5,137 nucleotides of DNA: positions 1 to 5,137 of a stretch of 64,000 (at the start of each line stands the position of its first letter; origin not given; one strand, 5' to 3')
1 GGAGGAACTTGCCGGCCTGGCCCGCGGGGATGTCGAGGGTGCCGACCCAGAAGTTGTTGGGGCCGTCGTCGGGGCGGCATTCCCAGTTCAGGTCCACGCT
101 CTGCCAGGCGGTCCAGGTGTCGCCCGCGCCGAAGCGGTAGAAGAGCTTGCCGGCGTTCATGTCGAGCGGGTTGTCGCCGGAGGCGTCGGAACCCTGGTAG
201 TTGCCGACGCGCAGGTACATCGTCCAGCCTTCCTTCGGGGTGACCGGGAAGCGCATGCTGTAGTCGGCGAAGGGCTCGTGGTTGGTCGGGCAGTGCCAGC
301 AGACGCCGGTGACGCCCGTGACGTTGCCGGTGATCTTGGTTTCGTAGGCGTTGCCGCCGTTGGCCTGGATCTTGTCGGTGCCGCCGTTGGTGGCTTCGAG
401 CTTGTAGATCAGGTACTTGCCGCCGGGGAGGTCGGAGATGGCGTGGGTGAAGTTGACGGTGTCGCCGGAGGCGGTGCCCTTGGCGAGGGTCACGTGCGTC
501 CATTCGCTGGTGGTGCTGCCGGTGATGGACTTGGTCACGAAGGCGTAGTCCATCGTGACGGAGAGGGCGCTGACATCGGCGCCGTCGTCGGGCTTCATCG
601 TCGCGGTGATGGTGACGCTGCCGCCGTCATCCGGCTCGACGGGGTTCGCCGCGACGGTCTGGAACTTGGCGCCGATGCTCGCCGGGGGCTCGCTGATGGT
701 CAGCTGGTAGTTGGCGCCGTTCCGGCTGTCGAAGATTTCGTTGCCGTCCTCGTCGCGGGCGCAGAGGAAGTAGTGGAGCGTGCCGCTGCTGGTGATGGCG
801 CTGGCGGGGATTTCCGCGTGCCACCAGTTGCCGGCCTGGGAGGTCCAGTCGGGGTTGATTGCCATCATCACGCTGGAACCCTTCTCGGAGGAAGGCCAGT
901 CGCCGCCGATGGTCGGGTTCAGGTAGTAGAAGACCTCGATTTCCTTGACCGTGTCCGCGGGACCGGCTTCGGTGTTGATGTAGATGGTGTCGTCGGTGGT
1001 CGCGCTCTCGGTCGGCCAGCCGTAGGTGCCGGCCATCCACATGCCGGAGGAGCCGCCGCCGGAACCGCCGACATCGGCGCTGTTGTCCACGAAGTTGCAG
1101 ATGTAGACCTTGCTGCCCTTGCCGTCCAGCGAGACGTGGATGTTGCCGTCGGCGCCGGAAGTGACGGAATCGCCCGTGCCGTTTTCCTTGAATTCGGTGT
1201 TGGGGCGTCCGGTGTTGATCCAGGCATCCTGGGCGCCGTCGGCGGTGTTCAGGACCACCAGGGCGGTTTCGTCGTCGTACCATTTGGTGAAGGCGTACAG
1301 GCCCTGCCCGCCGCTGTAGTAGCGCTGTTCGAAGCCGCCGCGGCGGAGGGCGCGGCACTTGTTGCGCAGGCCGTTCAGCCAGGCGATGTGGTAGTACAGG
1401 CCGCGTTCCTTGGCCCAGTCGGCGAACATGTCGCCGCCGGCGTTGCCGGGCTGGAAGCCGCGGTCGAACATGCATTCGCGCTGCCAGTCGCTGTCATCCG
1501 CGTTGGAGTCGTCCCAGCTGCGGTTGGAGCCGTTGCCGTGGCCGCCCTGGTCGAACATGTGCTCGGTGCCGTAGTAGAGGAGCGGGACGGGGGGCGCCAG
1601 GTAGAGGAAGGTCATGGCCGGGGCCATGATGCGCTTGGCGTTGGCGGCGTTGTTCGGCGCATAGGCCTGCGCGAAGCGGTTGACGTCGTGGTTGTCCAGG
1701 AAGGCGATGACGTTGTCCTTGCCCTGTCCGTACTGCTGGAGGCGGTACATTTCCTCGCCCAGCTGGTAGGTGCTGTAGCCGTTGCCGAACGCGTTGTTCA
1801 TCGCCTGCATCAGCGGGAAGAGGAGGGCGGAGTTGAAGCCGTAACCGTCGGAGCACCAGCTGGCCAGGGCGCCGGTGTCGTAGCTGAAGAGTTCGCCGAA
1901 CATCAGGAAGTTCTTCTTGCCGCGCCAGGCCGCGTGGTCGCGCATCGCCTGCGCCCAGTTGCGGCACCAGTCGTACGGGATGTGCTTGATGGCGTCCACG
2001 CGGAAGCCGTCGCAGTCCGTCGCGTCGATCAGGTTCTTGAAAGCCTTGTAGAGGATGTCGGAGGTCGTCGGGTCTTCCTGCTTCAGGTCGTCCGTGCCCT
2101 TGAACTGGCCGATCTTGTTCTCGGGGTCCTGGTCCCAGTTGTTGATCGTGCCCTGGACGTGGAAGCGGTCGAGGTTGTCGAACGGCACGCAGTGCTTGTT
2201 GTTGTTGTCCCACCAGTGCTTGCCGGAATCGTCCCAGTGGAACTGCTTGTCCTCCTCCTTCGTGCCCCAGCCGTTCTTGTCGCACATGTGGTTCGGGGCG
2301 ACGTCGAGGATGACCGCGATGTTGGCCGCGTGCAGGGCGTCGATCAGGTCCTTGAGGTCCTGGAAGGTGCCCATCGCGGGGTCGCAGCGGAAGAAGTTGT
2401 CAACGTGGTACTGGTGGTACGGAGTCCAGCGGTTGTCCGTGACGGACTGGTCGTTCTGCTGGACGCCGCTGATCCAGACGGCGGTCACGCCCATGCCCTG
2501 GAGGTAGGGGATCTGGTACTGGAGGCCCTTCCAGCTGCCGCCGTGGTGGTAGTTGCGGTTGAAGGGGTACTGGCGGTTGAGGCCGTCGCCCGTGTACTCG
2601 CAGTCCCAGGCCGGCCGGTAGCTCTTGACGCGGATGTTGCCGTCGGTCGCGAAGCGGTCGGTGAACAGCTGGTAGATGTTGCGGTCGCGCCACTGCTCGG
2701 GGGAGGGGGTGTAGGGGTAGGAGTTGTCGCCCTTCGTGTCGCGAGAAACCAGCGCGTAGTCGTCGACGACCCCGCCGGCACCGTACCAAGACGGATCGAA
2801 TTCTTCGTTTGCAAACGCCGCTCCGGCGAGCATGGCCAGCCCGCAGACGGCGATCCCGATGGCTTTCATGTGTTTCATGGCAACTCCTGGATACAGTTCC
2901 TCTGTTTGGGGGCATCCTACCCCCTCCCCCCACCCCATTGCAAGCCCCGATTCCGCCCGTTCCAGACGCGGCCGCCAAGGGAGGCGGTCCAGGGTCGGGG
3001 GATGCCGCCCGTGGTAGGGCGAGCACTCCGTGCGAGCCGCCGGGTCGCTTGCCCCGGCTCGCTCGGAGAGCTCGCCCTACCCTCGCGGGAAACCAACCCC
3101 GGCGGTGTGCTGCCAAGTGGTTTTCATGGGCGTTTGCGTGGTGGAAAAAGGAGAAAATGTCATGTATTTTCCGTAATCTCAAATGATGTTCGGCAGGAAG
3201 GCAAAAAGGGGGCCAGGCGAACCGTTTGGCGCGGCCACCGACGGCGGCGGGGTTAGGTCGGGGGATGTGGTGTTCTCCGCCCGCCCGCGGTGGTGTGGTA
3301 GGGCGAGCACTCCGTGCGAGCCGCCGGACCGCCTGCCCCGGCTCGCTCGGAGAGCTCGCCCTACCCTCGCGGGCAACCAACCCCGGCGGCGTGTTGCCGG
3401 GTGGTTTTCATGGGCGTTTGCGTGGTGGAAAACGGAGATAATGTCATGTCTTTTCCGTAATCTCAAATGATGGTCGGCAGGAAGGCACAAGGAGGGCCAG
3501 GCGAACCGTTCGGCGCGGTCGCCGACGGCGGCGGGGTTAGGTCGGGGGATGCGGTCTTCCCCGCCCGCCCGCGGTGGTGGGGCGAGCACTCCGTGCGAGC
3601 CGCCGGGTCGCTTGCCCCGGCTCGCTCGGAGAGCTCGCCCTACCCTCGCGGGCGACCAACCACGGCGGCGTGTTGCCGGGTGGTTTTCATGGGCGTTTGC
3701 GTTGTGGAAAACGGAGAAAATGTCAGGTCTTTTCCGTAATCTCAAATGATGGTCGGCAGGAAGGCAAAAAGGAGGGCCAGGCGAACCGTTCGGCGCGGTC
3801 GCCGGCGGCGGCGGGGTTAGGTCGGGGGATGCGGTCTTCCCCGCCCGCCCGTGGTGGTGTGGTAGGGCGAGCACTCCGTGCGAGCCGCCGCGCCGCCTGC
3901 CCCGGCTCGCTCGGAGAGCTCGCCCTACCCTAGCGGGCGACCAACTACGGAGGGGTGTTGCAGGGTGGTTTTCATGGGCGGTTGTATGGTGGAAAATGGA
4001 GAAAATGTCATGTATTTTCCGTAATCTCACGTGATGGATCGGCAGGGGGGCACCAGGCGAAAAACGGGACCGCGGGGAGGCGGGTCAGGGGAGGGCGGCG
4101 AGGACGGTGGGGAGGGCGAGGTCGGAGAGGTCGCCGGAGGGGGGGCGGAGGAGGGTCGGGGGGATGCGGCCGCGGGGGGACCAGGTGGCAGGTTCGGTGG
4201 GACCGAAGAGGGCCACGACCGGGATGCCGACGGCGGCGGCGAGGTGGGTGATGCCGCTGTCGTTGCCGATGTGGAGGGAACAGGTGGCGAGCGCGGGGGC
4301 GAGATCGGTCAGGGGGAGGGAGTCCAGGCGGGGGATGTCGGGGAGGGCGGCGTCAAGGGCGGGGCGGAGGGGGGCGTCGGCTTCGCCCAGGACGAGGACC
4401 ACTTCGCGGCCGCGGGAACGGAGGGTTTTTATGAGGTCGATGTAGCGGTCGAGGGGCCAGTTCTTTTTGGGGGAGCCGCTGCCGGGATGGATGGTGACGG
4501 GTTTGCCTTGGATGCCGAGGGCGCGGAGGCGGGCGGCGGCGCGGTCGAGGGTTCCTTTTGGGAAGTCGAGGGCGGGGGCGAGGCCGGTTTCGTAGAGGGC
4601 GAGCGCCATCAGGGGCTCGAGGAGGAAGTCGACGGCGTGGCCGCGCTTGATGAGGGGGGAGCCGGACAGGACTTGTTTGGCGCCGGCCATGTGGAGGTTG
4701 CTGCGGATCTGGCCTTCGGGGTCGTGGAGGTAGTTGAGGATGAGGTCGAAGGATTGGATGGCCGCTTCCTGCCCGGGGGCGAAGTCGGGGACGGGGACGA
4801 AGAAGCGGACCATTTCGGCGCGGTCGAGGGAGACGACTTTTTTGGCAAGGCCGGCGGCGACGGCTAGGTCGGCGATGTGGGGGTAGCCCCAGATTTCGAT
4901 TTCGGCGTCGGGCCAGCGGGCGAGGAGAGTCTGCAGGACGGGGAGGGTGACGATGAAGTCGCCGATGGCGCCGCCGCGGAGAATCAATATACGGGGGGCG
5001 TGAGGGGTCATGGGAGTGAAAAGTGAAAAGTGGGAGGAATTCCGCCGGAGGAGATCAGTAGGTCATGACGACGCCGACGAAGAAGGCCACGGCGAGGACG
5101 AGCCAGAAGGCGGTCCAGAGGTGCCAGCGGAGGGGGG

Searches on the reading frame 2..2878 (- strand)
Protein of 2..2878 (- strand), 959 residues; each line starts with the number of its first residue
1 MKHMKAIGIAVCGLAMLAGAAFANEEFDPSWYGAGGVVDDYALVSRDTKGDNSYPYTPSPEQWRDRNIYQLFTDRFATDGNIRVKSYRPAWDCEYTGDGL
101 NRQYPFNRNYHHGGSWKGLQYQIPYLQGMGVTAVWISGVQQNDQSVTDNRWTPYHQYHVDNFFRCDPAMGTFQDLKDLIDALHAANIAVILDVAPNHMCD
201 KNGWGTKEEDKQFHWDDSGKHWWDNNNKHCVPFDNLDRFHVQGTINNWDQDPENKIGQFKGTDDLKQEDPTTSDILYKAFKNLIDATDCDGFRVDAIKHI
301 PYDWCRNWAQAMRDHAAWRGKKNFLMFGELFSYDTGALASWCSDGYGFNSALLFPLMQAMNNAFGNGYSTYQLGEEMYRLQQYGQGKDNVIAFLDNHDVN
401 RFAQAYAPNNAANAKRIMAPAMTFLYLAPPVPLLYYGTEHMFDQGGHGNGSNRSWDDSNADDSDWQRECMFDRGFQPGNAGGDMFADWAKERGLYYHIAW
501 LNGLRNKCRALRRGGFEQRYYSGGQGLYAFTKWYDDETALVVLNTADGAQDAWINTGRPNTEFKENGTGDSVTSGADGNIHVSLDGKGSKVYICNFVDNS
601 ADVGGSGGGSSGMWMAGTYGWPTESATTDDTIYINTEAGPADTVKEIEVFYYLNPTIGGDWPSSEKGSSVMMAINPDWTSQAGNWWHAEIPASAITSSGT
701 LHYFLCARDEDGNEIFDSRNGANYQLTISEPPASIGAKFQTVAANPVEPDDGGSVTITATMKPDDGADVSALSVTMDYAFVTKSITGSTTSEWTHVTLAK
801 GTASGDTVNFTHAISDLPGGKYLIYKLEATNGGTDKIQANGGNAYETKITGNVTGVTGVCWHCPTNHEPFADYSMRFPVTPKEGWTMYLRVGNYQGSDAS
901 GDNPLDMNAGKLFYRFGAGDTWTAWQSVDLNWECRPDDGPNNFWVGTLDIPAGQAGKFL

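Call 47: search_protein_families(library=pfam, proteins=[window:2-2878:-])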
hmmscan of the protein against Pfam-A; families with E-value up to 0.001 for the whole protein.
window:2-2878:- (959 aa): 1 family
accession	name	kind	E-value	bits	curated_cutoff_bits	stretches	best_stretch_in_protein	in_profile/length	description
PF00128.31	Alpha-amylase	-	3.3e-39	135.8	22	1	70-513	1-445/446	Alpha amylase, catalytic domain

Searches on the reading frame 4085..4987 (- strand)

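Call 47: search_protein_families(library=pfam, proteins=[window:4085-4987:-])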
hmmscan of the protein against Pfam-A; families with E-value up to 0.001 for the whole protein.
window:4085-4987:- (300 aa): 1 family
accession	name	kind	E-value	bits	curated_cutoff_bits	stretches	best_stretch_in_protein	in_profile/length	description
PF01075.23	Glyco_transf_9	-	1.9e-21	76.9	22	1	150-271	94-219/247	Glycosyltransferase family 9 (heptosyltransferase)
